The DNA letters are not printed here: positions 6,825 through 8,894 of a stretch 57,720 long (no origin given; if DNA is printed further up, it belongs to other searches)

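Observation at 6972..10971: Two tandem paralogous Tat-signal proteins of unrecognised family, wedged between the Wzx flippase and the Wzy/O-antigen-ligase-like gene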

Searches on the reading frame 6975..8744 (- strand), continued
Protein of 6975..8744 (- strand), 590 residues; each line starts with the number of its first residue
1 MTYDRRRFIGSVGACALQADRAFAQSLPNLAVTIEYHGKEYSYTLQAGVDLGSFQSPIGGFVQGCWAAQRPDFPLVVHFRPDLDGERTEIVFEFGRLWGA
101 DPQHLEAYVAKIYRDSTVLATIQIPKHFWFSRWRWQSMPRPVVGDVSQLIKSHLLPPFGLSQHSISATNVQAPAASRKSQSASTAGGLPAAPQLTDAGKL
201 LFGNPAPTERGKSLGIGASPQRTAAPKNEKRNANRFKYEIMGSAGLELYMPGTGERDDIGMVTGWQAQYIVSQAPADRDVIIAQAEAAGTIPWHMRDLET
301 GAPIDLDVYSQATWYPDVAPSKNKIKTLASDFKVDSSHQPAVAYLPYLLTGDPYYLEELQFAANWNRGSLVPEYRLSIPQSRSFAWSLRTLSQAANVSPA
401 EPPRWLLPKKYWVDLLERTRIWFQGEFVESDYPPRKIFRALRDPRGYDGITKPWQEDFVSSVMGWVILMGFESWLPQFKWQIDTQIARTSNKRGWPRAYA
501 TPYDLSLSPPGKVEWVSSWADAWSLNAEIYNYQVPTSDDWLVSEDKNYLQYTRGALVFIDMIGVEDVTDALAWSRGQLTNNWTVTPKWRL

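Call 93: get_annotated_region(hit=H5, flank=12000)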
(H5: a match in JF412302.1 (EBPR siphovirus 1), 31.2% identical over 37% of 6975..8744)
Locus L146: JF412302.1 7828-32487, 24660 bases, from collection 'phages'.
description: EBPR siphovirus 1, partial sequence.
organism: EBPR siphovirus 1 (NCBI taxid 1048520)
taxonomy: Viruses; Duplodnaviria; Heunggongvirae; Uroviricota; Caudoviricetes
host: -; source: -; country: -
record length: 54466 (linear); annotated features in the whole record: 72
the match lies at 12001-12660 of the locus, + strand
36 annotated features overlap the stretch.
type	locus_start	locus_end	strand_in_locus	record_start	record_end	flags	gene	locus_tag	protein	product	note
CDS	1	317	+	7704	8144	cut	gp17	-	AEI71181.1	hypothetical protein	ESV1_17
CDS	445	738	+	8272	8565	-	gp18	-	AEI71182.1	hypothetical protein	ESV1_18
CDS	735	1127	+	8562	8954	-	gp19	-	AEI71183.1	hypothetical protein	ESV1_19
CDS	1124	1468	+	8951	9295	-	gp20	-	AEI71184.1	hypothetical protein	ESV1_20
CDS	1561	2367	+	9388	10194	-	gp21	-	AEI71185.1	hypothetical protein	ESV1_21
CDS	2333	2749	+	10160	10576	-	gp22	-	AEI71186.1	hypothetical protein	ESV1_22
CDS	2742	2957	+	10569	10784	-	gp23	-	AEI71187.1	hypothetical protein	ESV1_23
CDS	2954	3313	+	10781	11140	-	gp24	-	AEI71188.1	hypothetical protein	ESV1_24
CDS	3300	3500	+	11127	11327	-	gp25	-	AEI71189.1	hypothetical protein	ESV1_25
CDS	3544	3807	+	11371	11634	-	gp26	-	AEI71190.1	hypothetical protein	ESV1_26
CDS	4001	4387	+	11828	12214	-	gp27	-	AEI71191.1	hypothetical protein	ESV1_27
CDS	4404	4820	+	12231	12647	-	gp28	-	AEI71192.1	hypothetical protein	ESV1_28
CDS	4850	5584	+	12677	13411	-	gp29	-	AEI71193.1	hypothetical protein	ESV1_29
CDS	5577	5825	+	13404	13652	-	gp30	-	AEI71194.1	hypothetical protein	ESV1_30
CDS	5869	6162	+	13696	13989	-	gp31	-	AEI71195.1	hypothetical protein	ESV1_31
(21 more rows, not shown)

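Call 94: search_protein_families(library=phrogs, proteins=[L105:2835-3890:+, L134:3839-5329:-, L114:11911-13155:+, L137:505-3258:-, L096:8688-9860:+, L091:8625-9863:+, L117:5379-7271:+, L074:6549-8345:+, L078:441-2711:+, L141:5807-8374:+], max_evalue=0.001)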
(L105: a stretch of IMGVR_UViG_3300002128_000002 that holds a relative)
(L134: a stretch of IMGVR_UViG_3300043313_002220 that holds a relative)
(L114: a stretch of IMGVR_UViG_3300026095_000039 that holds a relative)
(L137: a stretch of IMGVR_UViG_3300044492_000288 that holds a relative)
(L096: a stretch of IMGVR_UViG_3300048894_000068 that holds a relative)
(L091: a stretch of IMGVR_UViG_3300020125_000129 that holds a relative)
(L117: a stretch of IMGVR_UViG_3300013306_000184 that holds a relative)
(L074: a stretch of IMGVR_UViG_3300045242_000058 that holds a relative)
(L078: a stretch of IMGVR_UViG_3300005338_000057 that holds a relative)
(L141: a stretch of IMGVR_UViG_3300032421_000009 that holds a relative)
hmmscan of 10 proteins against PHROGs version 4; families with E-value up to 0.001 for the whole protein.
L105:2835-3890:+ (352 aa): 2 families
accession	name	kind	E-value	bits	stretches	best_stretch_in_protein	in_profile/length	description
phrog_17640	-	tail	3.1e-05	24.4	1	20-86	10-76/431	tail fiber protein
phrog_4577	-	tail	0.00042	20.6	1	95-128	119-153/340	tail protein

L134:3839-5329:- (497 aa): 3 families
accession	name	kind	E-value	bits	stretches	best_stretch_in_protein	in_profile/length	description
phrog_5902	-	unknown function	1.5e-47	163.6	1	41-347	15-330/359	-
phrog_2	-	head and packaging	7e-41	141.8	1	59-470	265-591/807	terminase large subunit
phrog_675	-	head and packaging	2.6e-05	23.7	0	62-215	45-192/576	terminase large subunit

L114:11911-13155:+ (415 aa): 7 families
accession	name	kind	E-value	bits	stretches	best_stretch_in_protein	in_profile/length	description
phrog_4492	-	tail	3e-46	159.1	1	105-405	779-1086/1096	tail fiber protein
phrog_27782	-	unknown function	6.2e-32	112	1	115-389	311-593/644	-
phrog_25042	-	tail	3.9e-26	92.7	1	123-351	314-550/632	tail fiber protein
phrog_28838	-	unknown function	4.3e-13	49.7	1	109-402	375-647/661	-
phrog_9729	-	tail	9e-07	28.8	1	19-119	563-634/750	tail fiber protein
phrog_3304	-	tail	4.2e-05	24.4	1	36-81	122-167/177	L-shaped tail fiber protein assembly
phrog_15416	-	unknown function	6.5e-05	23.1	1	42-94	295-346/478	-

L137:505-3258:- (918 aa): 2 families
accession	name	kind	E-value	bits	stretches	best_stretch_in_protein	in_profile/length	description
phrog_1216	-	head and packaging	4.6e-104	350.4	1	137-776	26-658/714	portal protein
phrog_332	-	connector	6.7e-11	42.2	1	418-760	213-539/560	head-tail adaptor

L096:8688-9860:+ (391 aa): 2 families
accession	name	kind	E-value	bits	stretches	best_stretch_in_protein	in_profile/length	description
phrog_3927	-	head and packaging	5.1e-27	96.3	1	174-366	119-309/342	head scaffolding protein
phrog_9013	-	head and packaging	7e-07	29.9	1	165-368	144-335/365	head scaffolding protein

L091:8625-9863:+ (413 aa): 10 families
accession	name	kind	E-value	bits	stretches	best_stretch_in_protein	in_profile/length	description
phrog_67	-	other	1.5e-71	243.5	1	5-389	121-349/743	DNA methyltransferase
phrog_498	-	other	4.1e-17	62.9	1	343-385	380-422/633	DNA methyltransferase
phrog_3008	-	other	1.6e-12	48.2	1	344-386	172-214/244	DNA methyltransferase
phrog_6025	-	other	2.3e-12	47.9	1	7-172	11-119/192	DNA methyltransferase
phrog_12517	-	unknown function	6.2e-12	46.3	1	5-86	157-238/316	-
phrog_18146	-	other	2.3e-06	27.8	1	342-373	70-101/452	DNA methyltransferase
phrog_23148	-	unknown function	4.4e-05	24.6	1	339-389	102-152/165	-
phrog_23085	-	unknown function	0.00012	22.8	1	343-382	65-104/138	-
phrog_8769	-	other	0.00013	22.8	1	340-382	10-52/71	methyltransferase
phrog_10183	-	other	0.00039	19.8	0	345-374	119-148/889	DNA methyltransferase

L117:5379-7271:+ (631 aa): 5 families
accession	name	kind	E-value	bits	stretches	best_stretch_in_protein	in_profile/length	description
phrog_5939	-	tail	2.7e-72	245.5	3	254-629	391-763/801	tail protein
phrog_34853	-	unknown function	1.2e-30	107.6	2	259-465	57-267/555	-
phrog_11600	-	unknown function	2e-23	84.3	2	67-253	107-283/343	-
phrog_8510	-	head and packaging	7e-14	51.5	2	88-255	972-1138/1348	virion structural protein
phrog_1419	-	tail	1.8e-07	30.7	1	337-472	504-647/793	tail protein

L074:6549-8345:+ (599 aa): 2 families
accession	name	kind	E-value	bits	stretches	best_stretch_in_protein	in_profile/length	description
phrog_21413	-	unknown function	3.3e-08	33.6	2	231-295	399-462/595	-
phrog_4201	-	tail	2.8e-07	30.6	1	405-565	499-645/676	tail fiber protein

L078:441-2711:+ (757 aa): 2 families
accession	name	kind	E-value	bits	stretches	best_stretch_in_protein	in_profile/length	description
phrog_156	-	head and packaging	1.1e-07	31.7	1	414-590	279-451/681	portal protein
phrog_12082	-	head and packaging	6e-06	26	0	366-488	222-340/715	portal protein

L141:5807-8374:+ (856 aa): 13 families
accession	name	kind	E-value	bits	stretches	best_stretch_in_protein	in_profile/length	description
phrog_2013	-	tail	6.4e-32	112.1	1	4-132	467-601/657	lytic tail protein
phrog_669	-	lysis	1.5e-26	93.2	1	7-140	921-1075/1946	endolysin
phrog_13449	-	other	4.6e-24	86.3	1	6-115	8-116/269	transglycosylase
phrog_342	-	head and packaging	4.2e-21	75.7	1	3-164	13-177/1235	internal virion protein with endolysin domain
phrog_14342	-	tail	3.6e-14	54.1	1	4-98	140-235/272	lytic tail fiber protein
phrog_21143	-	tail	5e-12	46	1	4-206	3-207/576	lytic tail fiber protein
phrog_28504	-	tail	1.9e-11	44.4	1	6-120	234-354/597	lytic tail fiber protein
phrog_28014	-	unknown function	1.2e-09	39.1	1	9-92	38-120/224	-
phrog_4067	-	other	3.2e-06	26.8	1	2-78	667-755/980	transglycosylase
phrog_13530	-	unknown function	4.4e-06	26.1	1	13-78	615-680/997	-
phrog_2533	-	unknown function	1.3e-05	24.5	1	10-98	750-841/1130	-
phrog_12507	-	other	5.8e-05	24.1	1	4-115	9-123/260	transglycosylase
phrog_32437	-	unknown function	7.7e-05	23.7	1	6-120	73-196/205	-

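Call 95: search_protein_families(library=phrogs, proteins=[window:6975-8744:-, L066:9893-11509:+, L101:4346-6070:+, L103:9848-11572:+, L080:904-2892:+, L069:9833-11560:+, L146:10684-13020:+, P0121], max_evalue=0.001)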
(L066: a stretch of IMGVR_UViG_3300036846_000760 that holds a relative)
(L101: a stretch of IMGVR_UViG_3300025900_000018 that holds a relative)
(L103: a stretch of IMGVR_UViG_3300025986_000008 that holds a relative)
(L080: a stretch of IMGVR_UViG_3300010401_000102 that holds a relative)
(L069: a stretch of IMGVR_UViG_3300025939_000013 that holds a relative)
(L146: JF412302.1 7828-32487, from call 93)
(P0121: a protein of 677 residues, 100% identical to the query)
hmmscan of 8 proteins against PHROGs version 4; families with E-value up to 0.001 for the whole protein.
window:6975-8744:- (590 aa): 0 families

L066:9893-11509:+ (539 aa): 0 families

L101:4346-6070:+ (575 aa): 0 families

L103:9848-11572:+ (575 aa): 0 families

L080:904-2892:+ (663 aa): 0 families

L069:9833-11560:+ (576 aa): 0 families

L146:10684-13020:+ (779 aa): 0 families

P0121 (677 aa): 0 families
